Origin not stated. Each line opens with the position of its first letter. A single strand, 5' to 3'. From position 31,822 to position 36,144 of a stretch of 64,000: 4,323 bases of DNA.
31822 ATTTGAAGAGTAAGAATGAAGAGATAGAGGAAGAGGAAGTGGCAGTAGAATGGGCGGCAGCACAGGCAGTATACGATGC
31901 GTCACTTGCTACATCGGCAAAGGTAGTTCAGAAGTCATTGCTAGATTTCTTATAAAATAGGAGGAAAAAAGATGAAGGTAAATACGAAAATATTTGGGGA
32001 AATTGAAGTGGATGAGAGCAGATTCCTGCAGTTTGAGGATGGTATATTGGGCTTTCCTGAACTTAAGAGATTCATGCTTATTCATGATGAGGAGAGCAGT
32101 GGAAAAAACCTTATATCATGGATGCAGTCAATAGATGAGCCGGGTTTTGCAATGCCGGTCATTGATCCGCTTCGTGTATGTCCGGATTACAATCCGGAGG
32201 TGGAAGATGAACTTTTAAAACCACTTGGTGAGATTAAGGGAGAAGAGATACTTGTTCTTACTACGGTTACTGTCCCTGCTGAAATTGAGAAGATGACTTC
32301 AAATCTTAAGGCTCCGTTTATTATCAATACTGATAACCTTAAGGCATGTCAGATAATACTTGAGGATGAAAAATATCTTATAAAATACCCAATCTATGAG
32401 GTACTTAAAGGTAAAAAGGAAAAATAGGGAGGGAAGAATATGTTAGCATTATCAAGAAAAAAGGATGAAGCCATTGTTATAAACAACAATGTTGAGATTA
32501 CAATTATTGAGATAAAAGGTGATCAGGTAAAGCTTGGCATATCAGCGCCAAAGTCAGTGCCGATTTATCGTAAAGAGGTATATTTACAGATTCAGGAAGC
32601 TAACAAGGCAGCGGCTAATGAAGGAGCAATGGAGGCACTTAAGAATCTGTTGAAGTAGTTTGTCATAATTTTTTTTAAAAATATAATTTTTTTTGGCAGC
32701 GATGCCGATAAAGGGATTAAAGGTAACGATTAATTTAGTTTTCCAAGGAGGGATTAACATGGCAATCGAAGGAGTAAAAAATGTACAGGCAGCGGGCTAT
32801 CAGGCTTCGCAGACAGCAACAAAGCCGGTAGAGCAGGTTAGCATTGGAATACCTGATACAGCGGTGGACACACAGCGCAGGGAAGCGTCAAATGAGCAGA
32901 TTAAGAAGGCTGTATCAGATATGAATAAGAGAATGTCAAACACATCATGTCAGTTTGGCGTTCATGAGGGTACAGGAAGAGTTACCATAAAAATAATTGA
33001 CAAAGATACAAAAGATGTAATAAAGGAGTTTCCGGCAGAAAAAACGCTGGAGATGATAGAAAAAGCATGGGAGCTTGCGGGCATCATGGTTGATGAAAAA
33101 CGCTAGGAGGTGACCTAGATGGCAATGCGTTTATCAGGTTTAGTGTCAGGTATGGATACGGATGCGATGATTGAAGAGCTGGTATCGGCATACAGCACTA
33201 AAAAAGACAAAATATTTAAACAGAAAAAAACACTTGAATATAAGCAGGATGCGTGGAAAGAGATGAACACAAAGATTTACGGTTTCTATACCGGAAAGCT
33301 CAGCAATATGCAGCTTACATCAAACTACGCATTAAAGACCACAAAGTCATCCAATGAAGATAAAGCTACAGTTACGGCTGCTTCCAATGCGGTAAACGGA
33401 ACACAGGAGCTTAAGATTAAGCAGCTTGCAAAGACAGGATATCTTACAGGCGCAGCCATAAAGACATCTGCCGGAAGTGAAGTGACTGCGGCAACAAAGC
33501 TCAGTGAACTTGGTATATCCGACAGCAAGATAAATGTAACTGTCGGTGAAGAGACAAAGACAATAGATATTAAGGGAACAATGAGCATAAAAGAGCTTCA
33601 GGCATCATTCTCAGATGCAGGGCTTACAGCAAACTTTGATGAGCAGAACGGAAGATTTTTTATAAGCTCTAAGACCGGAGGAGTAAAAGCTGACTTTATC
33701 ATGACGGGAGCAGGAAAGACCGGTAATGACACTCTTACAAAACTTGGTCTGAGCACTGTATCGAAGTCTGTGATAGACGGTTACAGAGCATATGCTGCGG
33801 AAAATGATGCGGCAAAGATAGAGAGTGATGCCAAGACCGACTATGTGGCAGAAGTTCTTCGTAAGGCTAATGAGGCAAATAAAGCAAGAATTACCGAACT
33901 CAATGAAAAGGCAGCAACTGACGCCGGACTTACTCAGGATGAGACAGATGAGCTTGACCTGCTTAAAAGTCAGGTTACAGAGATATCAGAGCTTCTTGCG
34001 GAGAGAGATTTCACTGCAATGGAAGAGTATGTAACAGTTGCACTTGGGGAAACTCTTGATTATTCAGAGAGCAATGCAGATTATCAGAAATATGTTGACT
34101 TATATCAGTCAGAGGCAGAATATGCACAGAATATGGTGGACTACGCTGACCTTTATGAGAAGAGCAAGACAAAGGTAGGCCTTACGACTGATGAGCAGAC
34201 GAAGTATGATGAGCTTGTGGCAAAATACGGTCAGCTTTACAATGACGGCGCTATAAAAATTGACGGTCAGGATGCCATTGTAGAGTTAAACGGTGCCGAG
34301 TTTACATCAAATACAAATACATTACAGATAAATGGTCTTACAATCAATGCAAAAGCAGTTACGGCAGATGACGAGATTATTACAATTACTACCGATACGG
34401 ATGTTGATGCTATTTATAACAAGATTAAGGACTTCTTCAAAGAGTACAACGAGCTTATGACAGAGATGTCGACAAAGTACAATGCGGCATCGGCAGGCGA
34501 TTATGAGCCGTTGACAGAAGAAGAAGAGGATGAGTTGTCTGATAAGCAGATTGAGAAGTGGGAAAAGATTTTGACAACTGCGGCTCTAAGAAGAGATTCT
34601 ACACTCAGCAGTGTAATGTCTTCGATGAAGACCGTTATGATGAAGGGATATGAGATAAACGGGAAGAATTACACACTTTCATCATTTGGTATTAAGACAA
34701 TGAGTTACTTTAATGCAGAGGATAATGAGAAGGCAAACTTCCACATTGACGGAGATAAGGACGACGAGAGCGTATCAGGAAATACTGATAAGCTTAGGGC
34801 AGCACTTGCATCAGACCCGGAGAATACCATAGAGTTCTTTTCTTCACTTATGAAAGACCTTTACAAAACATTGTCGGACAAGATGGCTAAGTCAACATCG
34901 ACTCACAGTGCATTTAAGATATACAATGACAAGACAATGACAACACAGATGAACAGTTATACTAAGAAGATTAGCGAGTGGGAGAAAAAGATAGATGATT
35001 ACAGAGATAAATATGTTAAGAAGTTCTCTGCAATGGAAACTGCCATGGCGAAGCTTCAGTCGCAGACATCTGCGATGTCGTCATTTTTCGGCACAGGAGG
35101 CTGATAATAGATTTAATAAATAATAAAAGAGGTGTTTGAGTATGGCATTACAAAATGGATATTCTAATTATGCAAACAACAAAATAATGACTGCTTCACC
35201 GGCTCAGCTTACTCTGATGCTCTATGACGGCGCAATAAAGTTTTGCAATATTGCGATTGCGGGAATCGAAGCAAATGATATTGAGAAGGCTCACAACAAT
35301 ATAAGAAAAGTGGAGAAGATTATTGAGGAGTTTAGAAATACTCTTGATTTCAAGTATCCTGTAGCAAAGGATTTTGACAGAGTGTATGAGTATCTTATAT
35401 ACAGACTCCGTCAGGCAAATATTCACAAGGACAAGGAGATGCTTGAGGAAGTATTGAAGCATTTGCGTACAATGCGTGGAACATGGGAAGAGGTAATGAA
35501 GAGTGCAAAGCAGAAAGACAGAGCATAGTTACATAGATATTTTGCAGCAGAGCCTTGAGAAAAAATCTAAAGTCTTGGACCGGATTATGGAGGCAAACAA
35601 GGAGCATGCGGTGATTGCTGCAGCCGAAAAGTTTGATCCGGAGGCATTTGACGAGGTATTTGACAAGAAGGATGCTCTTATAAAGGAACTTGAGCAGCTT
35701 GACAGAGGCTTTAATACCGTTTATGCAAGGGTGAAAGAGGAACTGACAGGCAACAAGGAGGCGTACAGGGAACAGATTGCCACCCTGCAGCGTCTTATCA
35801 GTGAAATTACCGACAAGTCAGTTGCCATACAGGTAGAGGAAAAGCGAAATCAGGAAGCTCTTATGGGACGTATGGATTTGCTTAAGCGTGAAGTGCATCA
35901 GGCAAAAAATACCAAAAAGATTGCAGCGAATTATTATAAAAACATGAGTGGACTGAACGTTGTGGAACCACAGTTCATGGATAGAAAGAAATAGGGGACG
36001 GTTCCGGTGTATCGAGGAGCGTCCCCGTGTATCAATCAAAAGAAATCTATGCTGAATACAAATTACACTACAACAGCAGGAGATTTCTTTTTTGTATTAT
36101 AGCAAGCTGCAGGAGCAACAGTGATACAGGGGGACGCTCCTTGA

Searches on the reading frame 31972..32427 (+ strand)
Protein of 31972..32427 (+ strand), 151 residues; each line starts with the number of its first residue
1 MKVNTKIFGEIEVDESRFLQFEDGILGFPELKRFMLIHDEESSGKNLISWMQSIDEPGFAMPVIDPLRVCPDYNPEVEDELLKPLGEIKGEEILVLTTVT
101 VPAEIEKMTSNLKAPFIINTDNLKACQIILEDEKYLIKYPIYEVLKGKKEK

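Call 59: search_protein_families(library=pfam, proteins=[window:31972-32427:+], max_evalue=0.00001)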
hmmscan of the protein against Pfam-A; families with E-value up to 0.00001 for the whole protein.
window:31972-32427:+ (151 aa): 1 family
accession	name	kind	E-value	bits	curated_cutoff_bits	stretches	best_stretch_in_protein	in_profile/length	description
PF02623.20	FliW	-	1.8e-40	138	25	1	19-141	1-122/122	FliW protein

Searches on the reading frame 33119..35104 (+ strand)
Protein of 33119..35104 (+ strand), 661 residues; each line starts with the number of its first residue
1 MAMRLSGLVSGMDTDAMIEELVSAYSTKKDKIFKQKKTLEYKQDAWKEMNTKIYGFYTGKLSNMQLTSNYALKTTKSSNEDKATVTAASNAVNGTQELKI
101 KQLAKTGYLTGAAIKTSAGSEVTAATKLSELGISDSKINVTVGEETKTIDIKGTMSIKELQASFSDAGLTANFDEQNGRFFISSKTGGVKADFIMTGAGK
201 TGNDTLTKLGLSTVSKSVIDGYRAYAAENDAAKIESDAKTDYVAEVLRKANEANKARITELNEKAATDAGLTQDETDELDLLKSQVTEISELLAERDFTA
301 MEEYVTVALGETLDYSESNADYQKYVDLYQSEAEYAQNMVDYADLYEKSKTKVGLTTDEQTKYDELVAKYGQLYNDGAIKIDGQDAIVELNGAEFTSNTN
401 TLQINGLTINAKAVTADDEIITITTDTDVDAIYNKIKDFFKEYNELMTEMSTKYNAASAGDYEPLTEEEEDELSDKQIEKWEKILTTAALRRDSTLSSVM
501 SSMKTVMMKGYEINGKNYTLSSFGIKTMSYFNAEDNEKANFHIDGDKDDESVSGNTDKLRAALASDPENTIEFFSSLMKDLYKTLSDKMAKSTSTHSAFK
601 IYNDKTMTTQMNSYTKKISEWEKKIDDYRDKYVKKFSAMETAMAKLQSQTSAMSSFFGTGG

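Call 18: search_protein_families(library=pfam, proteins=[window:33119-35104:+], max_evalue=0.00001)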
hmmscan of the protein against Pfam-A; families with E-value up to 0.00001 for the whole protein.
window:33119-35104:+ (661 aa): 2 families
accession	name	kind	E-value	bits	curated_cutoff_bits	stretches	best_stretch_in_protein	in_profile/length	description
PF07195.17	FliD_C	-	3.5e-35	122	25.4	1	383-648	1-236/236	Flagellar hook-associated protein 2 C-terminus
PF02465.23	FliD_N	-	1.9e-22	80.1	24.8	1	10-106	1-96/97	Flagellar hook-associated protein 2 N-terminus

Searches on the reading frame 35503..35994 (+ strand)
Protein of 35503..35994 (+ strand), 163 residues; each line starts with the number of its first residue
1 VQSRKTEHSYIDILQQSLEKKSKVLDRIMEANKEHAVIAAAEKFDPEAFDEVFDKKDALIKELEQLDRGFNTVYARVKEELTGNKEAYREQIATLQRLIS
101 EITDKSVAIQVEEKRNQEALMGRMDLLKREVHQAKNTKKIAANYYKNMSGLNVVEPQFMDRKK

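Call 59: search_protein_families(library=pfam, proteins=[window:35503-35994:+], max_evalue=0.00001)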
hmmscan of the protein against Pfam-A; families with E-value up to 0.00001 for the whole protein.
window:35503-35994:+ (163 aa): 1 family
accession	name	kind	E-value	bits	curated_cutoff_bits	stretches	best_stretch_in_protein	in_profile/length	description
PF05130.17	FlgN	-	3.8e-06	27.8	30.5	1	11-132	3-127/147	FlgN protein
